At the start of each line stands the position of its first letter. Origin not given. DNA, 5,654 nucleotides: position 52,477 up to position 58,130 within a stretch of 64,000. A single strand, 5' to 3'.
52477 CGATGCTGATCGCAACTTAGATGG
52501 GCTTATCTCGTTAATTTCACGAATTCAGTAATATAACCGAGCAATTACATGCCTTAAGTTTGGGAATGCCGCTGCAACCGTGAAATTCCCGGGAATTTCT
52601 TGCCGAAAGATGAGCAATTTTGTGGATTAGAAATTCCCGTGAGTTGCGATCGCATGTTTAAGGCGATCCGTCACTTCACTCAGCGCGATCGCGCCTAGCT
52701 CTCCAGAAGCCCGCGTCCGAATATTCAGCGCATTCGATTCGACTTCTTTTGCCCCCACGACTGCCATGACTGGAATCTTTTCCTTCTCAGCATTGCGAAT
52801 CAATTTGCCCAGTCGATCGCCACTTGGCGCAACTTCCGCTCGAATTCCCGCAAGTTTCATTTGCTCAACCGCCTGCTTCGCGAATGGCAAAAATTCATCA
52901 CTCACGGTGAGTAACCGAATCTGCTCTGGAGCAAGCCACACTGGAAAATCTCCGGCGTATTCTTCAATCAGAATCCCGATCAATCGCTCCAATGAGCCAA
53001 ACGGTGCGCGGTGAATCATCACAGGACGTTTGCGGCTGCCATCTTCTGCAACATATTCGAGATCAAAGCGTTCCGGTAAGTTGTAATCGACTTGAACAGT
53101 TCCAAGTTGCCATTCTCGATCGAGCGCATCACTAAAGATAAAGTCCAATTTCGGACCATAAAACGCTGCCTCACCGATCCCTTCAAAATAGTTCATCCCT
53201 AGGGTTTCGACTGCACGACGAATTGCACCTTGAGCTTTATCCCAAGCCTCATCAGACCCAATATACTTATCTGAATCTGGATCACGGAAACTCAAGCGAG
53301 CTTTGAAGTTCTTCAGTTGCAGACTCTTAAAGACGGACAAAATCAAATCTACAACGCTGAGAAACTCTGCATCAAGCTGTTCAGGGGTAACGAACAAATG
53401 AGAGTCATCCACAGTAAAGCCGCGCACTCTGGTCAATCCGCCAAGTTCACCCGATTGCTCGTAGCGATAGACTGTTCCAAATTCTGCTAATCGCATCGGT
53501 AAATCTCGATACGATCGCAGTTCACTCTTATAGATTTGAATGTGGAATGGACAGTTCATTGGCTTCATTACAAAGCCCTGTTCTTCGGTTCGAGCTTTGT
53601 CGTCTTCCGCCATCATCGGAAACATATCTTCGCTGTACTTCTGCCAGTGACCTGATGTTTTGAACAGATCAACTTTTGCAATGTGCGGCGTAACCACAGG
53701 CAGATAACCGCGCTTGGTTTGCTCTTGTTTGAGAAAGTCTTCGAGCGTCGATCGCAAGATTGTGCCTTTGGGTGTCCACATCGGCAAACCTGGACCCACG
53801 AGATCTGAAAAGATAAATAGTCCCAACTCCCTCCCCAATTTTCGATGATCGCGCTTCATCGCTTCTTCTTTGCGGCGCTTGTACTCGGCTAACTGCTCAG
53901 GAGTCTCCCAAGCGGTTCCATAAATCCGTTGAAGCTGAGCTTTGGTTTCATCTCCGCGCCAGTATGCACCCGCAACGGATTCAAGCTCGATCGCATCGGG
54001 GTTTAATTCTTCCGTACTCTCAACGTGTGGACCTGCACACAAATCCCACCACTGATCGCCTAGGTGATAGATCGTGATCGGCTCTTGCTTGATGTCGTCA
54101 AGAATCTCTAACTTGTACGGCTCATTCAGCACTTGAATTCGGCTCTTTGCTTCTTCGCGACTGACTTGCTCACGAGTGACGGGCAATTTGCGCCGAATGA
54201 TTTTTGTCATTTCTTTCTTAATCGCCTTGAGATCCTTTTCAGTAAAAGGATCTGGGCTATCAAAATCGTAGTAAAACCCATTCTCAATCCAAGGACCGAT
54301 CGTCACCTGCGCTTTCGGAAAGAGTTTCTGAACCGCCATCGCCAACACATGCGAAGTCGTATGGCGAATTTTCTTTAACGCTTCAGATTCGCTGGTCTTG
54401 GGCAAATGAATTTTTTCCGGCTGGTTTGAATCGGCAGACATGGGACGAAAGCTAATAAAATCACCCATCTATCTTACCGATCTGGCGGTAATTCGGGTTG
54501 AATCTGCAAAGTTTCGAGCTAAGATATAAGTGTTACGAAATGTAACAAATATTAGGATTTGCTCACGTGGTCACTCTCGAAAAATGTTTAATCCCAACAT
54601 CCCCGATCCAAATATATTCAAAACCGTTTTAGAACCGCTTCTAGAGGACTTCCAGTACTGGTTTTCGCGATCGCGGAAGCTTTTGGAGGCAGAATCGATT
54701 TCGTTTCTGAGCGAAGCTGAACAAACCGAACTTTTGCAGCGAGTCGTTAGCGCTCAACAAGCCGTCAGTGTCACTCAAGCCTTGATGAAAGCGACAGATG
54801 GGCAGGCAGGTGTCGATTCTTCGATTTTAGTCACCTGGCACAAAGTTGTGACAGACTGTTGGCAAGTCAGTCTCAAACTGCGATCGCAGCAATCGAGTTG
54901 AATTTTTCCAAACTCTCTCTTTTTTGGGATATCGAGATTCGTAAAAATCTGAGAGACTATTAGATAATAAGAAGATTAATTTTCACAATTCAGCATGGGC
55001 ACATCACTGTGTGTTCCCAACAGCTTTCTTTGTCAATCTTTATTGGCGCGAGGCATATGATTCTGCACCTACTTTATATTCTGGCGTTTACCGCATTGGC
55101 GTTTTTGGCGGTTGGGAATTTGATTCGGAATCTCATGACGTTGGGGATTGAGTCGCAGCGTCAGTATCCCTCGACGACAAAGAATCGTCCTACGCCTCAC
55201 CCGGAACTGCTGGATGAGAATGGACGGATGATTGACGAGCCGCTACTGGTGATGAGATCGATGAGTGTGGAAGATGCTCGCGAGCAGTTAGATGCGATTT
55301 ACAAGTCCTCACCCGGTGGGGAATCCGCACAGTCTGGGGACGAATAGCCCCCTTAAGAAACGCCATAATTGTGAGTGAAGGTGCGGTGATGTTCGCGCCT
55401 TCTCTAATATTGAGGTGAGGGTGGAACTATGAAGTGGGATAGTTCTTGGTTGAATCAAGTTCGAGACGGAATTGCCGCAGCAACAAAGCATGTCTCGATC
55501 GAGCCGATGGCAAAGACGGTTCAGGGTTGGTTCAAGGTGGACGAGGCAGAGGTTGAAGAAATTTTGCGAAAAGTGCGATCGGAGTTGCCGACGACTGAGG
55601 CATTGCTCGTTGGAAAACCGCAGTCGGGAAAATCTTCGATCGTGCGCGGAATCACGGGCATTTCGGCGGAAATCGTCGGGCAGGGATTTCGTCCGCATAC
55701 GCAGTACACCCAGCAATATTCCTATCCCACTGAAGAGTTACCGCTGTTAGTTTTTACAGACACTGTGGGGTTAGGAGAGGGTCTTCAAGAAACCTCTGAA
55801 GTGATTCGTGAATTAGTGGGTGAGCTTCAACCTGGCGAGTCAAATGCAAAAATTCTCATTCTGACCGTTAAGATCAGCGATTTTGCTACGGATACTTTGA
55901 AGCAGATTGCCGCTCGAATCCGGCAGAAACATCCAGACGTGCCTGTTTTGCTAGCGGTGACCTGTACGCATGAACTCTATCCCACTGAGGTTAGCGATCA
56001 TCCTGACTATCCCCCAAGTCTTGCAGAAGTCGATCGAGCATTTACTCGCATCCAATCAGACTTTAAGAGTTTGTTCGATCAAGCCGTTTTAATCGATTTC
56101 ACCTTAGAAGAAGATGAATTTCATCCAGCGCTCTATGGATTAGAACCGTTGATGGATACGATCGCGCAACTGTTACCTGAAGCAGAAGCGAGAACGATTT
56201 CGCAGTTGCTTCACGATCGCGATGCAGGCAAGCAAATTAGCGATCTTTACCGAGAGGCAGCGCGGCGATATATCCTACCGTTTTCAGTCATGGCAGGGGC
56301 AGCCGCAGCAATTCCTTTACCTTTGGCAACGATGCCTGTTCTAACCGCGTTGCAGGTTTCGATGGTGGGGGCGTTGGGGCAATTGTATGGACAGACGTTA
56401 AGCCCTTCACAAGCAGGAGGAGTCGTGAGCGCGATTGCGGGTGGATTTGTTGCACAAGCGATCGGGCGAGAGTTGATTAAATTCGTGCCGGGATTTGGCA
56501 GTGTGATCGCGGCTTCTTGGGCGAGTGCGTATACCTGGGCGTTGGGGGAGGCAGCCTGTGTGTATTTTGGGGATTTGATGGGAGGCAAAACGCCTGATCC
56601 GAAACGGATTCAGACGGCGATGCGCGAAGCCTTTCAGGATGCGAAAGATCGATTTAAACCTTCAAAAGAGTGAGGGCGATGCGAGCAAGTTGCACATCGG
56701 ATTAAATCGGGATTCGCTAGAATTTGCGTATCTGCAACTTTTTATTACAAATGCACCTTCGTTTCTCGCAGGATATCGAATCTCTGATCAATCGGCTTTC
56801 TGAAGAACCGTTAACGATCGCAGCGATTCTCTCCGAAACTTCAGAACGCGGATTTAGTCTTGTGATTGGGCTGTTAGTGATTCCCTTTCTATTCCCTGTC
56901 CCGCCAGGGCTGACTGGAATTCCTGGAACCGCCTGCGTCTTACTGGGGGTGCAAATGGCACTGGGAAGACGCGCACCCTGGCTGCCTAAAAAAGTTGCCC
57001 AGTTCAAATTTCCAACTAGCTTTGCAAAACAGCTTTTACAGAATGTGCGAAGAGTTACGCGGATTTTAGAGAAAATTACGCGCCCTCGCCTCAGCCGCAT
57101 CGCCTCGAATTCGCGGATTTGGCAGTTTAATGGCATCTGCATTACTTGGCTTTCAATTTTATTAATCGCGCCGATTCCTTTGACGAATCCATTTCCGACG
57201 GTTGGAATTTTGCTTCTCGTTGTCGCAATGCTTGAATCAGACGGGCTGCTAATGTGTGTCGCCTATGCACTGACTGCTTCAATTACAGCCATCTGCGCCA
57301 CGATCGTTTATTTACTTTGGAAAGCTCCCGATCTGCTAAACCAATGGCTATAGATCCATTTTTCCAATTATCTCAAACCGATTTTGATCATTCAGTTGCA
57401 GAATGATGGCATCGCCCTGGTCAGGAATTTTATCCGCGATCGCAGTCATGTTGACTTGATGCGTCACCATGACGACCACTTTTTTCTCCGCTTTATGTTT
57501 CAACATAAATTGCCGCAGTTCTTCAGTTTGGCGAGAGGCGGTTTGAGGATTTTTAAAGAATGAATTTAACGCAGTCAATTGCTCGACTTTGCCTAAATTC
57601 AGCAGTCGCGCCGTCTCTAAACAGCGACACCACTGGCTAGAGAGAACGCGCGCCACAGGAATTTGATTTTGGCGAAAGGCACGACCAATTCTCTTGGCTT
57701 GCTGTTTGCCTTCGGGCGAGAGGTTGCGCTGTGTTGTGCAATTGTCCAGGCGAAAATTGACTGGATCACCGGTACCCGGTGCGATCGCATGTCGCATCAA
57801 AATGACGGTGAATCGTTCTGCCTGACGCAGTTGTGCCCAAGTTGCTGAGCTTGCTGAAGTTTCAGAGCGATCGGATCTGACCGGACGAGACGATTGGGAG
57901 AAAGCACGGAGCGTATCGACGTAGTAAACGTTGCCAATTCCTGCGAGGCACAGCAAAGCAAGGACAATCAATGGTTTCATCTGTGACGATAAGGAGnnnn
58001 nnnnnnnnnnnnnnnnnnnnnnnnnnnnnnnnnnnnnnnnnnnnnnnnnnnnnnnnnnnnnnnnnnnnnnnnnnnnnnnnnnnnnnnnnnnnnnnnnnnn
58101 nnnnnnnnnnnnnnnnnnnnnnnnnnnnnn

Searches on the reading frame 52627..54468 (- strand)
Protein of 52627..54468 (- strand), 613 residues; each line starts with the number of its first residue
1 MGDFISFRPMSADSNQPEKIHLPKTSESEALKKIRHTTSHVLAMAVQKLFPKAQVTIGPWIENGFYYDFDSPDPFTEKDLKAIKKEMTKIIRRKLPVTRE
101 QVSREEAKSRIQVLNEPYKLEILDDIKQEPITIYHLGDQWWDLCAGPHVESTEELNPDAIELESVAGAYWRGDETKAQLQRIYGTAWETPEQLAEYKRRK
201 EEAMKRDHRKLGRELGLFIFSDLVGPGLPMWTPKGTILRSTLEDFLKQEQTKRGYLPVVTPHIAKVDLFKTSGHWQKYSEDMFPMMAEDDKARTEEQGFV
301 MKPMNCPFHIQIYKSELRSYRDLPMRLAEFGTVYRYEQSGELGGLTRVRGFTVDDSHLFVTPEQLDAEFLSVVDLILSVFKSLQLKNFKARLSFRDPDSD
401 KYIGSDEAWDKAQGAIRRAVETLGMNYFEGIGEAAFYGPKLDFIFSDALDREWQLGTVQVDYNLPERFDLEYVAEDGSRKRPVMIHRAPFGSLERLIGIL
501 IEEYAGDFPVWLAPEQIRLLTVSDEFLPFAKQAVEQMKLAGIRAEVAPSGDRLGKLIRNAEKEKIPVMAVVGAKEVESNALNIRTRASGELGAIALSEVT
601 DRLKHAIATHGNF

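Call 20: search_protein_families(library=pfam, proteins=[window:52627-54468:-], max_evalue=0.001)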
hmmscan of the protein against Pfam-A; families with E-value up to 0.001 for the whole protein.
window:52627-54468:- (613 aa): 3 families
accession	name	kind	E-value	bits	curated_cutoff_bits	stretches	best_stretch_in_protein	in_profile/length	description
PF00587.30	tRNA-synt_2b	-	7.5e-45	153.6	29.3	1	295-504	7-179/179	tRNA synthetase class II core domain (G, H, P, S and T)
PF03129.25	HGTP_anticodon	-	1.4e-18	67.3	21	1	516-604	1-92/94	Anticodon binding domain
PF07973.19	tRNA_SAD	-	4.3e-10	39.8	24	1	131-183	1-44/44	Threonyl and Alanyl tRNA synthetase second additional domain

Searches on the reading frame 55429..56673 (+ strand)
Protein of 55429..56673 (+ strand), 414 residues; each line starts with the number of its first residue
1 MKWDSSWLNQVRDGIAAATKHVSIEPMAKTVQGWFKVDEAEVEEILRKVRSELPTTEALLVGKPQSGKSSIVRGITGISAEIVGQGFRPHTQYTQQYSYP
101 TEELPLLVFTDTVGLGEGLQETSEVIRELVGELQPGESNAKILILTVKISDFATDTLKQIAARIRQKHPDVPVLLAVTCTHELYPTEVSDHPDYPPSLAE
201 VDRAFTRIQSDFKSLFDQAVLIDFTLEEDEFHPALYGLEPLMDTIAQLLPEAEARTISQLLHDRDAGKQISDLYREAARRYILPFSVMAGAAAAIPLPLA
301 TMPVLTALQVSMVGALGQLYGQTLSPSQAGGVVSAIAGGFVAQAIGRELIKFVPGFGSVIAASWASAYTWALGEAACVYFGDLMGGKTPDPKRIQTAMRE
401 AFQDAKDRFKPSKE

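Call 20: search_protein_families(library=pfam, proteins=[window:55429-56673:+], max_evalue=0.001)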
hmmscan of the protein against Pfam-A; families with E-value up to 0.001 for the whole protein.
window:55429-56673:+ (414 aa): 2 families
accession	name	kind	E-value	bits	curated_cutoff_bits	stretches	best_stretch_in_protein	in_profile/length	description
PF01926.29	MMR_HSR1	-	1.3e-06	28.9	21.9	1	59-176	3-110/113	50S ribosome-binding GTPase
PF05128.17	DUF697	-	9.3e-06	25.9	27.7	1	275-347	19-92/162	Domain of unknown function (DUF697)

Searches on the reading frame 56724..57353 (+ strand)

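Call 20: search_protein_families(library=pfam, proteins=[window:56724-57353:+], max_evalue=0.001)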
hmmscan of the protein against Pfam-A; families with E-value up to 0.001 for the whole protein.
window:56724-57353:+ (209 aa): 1 family
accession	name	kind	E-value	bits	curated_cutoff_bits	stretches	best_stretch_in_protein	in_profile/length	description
PF06055.17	ExoD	-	6.9e-54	182.4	23.8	1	15-191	2-178/180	Exopolysaccharide synthesis, ExoD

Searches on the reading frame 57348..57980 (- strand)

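Call 20: search_protein_families(library=pfam, proteins=[window:57348-57980:-], max_evalue=0.001)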
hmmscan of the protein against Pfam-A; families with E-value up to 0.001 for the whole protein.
window:57348-57980:- (210 aa): 1 family
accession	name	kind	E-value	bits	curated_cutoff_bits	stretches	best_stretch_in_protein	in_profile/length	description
PF00300.27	His_Phos_1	-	8e-09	35.9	21.7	1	82-130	20-66/194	Histidine phosphatase superfamily (branch 1)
